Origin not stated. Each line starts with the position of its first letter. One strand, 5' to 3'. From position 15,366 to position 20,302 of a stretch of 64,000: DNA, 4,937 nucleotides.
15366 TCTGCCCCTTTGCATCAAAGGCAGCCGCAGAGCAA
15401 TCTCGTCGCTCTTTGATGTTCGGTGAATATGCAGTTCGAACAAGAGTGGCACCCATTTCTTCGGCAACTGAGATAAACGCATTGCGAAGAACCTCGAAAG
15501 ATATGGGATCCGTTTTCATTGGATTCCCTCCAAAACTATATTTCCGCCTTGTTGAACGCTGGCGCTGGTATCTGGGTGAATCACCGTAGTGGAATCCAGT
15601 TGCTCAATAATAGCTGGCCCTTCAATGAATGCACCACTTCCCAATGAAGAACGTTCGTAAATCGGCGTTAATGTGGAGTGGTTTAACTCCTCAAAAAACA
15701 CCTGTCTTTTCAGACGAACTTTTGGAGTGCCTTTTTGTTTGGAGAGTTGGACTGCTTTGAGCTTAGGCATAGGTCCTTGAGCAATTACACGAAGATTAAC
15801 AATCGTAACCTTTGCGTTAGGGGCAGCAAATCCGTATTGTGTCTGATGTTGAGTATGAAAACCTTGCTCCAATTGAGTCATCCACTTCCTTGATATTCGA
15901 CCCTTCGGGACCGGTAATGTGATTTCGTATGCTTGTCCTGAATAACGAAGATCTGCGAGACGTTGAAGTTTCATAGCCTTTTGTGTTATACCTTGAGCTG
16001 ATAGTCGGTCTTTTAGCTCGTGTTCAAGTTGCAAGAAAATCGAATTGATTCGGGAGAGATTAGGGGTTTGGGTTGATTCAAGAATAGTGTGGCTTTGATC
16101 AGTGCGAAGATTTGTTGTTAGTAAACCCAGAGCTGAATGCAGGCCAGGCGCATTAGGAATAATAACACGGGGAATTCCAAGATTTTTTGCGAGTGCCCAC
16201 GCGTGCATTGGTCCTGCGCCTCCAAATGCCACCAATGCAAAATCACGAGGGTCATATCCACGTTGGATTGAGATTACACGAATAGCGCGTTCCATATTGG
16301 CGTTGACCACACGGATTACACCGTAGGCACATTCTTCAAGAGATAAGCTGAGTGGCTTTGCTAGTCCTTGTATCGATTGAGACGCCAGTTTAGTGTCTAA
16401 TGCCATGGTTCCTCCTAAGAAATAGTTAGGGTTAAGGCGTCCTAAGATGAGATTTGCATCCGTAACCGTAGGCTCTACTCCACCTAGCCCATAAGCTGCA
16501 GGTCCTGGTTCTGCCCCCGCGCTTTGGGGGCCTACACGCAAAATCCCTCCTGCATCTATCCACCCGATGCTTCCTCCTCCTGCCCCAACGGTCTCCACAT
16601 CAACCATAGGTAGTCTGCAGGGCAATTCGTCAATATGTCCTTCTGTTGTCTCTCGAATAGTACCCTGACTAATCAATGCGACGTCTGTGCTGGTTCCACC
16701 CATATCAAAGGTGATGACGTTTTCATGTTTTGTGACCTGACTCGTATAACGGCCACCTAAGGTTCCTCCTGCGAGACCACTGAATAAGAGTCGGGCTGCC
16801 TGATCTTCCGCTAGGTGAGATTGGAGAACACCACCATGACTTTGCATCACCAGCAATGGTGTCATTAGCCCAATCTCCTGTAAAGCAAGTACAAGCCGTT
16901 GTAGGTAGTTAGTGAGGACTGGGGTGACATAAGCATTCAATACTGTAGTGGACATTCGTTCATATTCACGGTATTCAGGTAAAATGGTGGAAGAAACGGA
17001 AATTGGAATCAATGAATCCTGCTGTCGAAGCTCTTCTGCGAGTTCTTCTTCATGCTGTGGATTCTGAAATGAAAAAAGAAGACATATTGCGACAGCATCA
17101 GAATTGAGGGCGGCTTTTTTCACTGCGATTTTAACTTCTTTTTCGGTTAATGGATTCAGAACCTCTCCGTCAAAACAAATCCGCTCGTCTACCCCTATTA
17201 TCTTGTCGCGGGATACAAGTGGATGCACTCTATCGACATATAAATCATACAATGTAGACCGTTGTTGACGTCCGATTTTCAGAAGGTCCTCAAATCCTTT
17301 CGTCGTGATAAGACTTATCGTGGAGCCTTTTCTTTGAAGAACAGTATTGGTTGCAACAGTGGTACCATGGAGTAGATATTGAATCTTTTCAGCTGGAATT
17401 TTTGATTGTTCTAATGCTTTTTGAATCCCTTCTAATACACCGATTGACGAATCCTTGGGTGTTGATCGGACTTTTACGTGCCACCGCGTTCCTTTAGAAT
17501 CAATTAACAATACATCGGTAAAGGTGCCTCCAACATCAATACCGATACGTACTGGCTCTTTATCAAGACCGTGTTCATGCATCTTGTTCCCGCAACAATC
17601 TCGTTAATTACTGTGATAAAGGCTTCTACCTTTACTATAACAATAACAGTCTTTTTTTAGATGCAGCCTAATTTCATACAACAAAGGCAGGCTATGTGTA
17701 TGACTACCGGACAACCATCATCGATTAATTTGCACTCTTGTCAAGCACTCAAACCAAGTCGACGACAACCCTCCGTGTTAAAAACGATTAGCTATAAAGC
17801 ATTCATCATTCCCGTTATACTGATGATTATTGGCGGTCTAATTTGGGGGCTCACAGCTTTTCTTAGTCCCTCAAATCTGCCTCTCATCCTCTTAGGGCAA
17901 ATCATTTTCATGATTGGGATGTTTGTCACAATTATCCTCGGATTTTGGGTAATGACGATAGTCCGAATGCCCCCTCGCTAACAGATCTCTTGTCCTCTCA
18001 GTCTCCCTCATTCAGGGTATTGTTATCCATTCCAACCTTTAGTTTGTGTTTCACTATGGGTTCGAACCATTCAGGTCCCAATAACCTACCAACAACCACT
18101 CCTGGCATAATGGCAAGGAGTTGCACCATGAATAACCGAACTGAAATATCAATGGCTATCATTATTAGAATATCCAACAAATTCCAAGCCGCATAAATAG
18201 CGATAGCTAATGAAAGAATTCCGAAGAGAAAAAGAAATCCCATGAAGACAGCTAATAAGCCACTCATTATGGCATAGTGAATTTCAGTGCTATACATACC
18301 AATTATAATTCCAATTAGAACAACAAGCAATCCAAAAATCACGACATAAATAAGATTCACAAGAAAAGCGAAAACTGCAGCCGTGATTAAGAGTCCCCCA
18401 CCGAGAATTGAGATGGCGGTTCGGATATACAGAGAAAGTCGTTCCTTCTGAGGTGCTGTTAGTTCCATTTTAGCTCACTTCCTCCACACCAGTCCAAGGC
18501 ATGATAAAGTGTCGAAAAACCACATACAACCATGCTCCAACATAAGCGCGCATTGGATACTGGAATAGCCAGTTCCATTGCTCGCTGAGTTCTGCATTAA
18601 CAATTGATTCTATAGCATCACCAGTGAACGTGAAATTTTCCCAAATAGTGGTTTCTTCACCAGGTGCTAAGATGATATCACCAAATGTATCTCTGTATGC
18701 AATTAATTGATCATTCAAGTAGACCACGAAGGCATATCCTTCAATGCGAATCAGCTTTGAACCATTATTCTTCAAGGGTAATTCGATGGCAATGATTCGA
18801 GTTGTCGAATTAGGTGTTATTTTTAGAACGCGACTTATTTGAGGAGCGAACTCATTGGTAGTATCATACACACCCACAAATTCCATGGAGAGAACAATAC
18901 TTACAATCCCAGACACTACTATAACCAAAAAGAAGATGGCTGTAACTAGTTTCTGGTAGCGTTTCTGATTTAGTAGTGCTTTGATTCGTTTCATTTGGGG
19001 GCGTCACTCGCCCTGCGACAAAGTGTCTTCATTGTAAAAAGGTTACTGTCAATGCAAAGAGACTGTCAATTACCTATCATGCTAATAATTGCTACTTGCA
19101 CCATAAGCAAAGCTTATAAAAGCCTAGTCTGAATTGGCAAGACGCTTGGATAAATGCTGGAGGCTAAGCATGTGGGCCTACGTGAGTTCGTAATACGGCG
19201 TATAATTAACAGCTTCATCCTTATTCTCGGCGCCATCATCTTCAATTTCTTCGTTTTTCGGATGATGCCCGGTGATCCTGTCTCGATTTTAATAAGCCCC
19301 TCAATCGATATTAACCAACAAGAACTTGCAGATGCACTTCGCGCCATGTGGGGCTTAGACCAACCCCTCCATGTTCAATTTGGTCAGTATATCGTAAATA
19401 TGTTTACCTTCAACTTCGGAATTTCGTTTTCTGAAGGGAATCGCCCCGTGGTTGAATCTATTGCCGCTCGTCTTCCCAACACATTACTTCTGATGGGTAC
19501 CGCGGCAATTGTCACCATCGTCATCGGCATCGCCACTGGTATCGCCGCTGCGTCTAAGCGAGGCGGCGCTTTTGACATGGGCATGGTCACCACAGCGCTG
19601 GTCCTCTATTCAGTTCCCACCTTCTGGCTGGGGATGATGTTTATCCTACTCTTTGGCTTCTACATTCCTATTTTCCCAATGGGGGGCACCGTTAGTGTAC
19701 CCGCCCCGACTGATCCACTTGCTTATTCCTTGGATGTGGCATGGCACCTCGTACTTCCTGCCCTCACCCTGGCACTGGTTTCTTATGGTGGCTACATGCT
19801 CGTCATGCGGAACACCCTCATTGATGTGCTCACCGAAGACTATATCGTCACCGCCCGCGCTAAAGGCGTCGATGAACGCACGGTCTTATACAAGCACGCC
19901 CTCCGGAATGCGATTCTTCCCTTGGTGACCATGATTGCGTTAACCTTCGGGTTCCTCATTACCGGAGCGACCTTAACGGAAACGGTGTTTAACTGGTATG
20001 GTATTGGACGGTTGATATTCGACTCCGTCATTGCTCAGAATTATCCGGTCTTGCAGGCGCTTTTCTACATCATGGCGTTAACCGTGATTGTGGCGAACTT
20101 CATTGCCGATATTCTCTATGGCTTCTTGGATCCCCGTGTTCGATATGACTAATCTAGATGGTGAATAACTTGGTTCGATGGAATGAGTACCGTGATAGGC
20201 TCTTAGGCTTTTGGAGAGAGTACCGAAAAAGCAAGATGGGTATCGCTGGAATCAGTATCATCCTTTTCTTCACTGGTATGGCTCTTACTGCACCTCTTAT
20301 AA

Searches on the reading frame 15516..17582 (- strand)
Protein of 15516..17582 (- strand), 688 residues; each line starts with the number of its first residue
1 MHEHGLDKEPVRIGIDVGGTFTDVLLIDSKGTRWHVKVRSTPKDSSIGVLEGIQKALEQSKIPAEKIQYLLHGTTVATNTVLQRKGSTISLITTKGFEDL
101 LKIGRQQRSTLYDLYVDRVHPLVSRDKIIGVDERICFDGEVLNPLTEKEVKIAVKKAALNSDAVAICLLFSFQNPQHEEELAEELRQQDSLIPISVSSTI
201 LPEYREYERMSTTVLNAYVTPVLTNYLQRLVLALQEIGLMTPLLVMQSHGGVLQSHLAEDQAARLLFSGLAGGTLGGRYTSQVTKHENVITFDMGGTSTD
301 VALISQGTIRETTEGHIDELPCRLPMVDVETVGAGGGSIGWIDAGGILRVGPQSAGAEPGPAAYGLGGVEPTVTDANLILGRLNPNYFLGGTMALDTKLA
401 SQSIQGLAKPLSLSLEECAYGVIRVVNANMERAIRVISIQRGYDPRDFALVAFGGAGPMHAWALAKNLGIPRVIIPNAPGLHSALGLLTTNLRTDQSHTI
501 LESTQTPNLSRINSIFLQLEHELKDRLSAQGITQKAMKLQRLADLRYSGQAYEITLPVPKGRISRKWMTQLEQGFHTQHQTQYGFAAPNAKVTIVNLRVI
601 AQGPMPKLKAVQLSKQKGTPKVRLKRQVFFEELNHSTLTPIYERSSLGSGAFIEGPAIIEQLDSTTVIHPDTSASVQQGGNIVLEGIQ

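Call 70: search_protein_families(library=pfam, proteins=[window:15516-17582:-], max_evalue=0.0001)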
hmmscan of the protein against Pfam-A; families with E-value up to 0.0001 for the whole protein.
window:15516-17582:- (688 aa): 3 families
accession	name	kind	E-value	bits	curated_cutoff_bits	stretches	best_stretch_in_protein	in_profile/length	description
PF01968.24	Hydantoinase_A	-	7e-96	321.3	22.9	1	209-495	1-290/291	Hydantoinase/oxoprolinase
PF05378.19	Hydant_A_N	-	1.2e-54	185.2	25.2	1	12-187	1-174/176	Hydantoinase/oxoprolinase N-terminal region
PF19278.4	Hydant_A_C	-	3e-12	46.8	21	1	508-674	10-180/193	Hydantoinase/oxoprolinase C-terminal domain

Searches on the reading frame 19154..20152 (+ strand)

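Call 55: search_protein_families(library=pfam, proteins=[window:19154-20152:+], max_evalue=0.0001)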
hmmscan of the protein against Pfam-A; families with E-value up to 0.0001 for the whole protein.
window:19154-20152:+ (332 aa): 2 families
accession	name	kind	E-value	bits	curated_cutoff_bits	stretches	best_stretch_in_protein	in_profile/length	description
PF00528.27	BPD_transp_1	-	1.6e-42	145.8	26.4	1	125-330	1-183/184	Binding-protein-dependent transport system inner membrane component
PF19300.4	BPD_transp_1_N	-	1.5e-10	41.7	23.8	1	11-112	3-112/114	Binding-prot-dependent transport system membrane comp, N-term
